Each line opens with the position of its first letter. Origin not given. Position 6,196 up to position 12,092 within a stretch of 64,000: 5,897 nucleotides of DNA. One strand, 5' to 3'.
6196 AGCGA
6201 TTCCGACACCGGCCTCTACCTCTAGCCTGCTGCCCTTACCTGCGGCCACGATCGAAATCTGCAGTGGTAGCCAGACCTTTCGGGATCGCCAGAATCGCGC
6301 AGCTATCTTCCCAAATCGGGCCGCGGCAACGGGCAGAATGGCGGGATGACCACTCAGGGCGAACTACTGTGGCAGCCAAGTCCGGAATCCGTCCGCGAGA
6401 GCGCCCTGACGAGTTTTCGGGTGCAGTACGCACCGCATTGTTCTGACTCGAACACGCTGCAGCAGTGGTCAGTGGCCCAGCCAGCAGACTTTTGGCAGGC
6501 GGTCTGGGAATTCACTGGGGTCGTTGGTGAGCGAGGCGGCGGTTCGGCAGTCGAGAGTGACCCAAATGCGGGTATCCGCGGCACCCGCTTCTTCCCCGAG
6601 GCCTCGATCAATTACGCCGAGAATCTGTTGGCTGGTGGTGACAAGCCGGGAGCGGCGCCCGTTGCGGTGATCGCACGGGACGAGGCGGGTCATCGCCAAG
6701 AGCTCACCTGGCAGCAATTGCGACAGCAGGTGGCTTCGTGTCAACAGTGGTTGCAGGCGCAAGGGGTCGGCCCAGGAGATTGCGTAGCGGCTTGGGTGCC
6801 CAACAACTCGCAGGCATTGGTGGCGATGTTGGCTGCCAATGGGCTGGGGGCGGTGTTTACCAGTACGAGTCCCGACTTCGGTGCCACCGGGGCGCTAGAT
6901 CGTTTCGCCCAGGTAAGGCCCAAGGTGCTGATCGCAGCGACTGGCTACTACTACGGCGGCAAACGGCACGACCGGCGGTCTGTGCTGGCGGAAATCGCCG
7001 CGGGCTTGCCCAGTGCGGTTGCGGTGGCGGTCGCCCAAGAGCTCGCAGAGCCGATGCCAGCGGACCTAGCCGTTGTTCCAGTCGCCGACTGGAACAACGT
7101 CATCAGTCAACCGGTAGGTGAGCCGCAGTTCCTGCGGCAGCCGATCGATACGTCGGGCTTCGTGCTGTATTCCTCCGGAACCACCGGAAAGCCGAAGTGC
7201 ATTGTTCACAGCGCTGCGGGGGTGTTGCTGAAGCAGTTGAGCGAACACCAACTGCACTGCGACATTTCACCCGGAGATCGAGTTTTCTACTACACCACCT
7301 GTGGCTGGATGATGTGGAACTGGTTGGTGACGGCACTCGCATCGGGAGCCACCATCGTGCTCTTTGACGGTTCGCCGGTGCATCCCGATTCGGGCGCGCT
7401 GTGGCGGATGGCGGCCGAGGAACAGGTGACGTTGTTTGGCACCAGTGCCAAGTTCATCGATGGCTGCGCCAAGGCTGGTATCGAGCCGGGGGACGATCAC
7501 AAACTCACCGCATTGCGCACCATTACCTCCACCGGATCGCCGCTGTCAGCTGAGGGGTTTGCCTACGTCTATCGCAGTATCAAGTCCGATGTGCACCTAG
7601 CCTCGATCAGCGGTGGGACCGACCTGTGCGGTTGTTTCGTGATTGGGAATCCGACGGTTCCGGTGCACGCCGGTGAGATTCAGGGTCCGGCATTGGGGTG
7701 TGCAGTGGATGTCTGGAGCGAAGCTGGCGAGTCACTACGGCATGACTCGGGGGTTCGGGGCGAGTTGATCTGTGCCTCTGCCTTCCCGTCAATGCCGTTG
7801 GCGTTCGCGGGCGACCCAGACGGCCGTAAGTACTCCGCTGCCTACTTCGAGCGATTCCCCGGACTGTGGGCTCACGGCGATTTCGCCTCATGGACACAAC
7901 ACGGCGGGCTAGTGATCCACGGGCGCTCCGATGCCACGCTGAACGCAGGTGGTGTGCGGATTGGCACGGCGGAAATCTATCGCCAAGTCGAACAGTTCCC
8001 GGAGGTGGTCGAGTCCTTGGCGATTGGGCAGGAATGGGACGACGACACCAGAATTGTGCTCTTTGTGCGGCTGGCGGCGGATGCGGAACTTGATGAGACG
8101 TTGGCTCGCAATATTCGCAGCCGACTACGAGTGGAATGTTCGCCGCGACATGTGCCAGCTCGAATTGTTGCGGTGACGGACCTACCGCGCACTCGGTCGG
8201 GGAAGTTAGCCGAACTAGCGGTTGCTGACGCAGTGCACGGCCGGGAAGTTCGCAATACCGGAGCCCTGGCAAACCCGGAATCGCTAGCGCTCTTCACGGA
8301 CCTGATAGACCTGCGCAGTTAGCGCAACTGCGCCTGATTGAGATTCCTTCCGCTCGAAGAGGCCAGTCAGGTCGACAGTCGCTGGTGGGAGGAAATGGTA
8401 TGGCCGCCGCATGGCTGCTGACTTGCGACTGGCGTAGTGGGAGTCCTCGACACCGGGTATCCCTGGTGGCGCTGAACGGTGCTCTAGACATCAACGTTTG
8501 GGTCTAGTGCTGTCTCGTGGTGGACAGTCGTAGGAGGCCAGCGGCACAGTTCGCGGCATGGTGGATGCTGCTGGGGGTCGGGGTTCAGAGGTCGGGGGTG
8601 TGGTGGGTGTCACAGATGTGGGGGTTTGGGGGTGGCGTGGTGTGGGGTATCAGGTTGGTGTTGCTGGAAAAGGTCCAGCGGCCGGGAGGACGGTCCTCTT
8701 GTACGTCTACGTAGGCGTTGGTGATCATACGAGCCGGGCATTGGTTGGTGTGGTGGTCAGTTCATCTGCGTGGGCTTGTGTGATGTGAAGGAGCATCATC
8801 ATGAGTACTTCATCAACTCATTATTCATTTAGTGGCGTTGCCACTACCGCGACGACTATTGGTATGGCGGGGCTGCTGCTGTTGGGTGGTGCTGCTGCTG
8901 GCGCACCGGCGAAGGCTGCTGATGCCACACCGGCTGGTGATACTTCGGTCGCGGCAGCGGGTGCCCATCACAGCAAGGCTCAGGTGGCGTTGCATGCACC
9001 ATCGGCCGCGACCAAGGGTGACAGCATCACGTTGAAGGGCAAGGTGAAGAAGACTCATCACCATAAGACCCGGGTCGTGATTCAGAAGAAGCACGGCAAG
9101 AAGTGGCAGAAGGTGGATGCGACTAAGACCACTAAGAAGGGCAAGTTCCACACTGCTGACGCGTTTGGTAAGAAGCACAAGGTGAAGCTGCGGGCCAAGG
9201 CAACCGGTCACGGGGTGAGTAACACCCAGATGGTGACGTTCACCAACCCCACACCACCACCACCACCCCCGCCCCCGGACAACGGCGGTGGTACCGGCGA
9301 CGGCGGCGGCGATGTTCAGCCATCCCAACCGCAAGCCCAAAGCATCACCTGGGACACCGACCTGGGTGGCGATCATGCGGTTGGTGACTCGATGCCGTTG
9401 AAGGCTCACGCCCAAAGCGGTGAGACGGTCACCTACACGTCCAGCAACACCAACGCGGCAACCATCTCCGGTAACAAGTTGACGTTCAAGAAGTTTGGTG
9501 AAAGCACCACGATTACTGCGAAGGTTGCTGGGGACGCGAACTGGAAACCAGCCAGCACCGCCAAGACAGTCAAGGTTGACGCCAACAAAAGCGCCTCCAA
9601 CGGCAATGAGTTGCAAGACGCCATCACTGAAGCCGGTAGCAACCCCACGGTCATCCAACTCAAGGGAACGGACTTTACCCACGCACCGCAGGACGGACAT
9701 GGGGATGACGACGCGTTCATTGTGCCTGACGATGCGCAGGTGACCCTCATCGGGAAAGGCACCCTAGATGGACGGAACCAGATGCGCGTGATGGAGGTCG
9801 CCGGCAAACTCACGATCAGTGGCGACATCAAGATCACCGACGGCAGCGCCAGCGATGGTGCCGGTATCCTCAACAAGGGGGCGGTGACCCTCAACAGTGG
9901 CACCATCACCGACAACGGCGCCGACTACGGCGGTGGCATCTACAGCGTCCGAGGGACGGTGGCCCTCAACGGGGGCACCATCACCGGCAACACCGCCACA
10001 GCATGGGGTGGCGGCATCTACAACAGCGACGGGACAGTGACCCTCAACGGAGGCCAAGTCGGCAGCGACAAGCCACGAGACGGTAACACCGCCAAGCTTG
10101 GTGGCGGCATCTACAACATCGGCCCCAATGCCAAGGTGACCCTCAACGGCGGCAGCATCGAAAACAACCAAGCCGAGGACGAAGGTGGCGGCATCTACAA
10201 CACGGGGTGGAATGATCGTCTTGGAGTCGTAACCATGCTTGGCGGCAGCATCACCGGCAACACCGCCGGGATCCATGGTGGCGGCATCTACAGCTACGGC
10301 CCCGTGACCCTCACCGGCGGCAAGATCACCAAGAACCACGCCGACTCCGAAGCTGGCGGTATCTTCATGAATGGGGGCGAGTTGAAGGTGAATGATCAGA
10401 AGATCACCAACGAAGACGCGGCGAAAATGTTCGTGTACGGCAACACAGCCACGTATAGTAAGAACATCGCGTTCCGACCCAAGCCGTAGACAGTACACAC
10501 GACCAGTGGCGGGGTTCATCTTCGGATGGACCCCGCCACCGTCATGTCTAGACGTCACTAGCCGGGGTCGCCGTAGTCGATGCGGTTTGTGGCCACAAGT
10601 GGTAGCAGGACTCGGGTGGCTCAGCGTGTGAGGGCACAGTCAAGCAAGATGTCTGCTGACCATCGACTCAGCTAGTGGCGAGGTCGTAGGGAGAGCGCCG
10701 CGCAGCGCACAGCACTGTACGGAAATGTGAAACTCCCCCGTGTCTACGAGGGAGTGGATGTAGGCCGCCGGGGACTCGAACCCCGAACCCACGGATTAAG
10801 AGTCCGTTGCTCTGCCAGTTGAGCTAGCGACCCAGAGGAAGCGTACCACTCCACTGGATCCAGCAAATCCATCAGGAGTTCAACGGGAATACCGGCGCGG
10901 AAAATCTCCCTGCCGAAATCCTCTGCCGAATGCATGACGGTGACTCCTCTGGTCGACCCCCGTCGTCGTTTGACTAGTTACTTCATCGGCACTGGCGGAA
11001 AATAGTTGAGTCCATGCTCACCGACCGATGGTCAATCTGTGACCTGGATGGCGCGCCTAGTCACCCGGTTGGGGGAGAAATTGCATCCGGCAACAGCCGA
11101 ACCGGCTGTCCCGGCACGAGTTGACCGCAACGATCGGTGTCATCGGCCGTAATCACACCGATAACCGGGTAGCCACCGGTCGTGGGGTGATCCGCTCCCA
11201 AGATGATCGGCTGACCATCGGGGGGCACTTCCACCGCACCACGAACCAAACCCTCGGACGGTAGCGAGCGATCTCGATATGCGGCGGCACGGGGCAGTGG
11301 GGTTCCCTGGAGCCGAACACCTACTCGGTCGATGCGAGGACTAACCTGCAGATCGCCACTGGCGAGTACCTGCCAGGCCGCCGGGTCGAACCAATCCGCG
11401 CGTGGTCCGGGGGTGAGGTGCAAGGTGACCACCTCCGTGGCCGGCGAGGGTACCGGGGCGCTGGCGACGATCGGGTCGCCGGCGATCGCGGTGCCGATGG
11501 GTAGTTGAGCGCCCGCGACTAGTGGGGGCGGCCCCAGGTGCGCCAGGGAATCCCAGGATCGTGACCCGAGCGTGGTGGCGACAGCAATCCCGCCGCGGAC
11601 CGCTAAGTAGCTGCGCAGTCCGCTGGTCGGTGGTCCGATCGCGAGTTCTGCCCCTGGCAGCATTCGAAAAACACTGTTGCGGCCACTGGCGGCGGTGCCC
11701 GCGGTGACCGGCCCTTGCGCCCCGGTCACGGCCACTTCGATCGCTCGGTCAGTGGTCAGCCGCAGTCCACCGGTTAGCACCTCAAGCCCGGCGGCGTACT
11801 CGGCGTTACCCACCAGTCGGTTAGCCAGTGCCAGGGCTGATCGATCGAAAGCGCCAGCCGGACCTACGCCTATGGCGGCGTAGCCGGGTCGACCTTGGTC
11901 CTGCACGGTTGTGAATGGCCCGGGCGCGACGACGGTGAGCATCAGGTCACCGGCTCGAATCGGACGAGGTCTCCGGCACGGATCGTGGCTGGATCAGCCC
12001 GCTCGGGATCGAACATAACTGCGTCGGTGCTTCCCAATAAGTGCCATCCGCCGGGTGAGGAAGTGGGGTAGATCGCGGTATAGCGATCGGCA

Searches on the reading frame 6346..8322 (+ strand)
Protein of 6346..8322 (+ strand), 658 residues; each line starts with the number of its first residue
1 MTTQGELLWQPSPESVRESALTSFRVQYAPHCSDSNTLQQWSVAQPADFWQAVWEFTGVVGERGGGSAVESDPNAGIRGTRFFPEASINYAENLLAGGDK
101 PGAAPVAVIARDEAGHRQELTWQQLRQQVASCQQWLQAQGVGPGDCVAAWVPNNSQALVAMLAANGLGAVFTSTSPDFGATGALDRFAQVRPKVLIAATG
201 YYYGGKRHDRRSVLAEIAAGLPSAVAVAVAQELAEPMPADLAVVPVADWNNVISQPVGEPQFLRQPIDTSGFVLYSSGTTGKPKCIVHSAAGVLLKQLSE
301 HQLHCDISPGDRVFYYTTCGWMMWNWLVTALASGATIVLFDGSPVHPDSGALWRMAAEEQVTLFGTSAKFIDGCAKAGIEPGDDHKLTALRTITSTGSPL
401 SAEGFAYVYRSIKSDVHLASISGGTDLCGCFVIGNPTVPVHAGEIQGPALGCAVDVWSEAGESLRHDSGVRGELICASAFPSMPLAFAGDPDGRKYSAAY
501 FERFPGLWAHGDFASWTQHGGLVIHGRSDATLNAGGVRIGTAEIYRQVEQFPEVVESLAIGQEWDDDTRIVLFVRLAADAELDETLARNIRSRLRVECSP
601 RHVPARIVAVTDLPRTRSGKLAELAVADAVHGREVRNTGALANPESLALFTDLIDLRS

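Call 59: search_protein_families(library=pfam, max_evalue=0.000001, proteins=[window:6346-8322:+])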
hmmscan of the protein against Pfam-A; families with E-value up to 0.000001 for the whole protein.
window:6346-8322:+ (658 aa): 2 families
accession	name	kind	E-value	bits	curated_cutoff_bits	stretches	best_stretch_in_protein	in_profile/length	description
PF00501.34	AMP-binding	-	9.3e-43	146.9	29.9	1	107-478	13-376/384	AMP-binding enzyme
PF13193.12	AMP-binding_C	-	1.1e-07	33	24.5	0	551-620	9-76/76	AMP-binding enzyme C-terminal domain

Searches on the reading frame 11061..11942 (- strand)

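Call 59: search_protein_families(library=pfam, max_evalue=0.000001, proteins=[window:11061-11942:-])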
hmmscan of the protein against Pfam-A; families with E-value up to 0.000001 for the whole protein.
window:11061-11942:- (293 aa): 1 family
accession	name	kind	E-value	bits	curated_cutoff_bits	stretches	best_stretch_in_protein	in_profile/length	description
PF02626.20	CT_A_B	-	6.1e-76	255.9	25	1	24-283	1-259/261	Carboxyltransferase domain, subdomain A and B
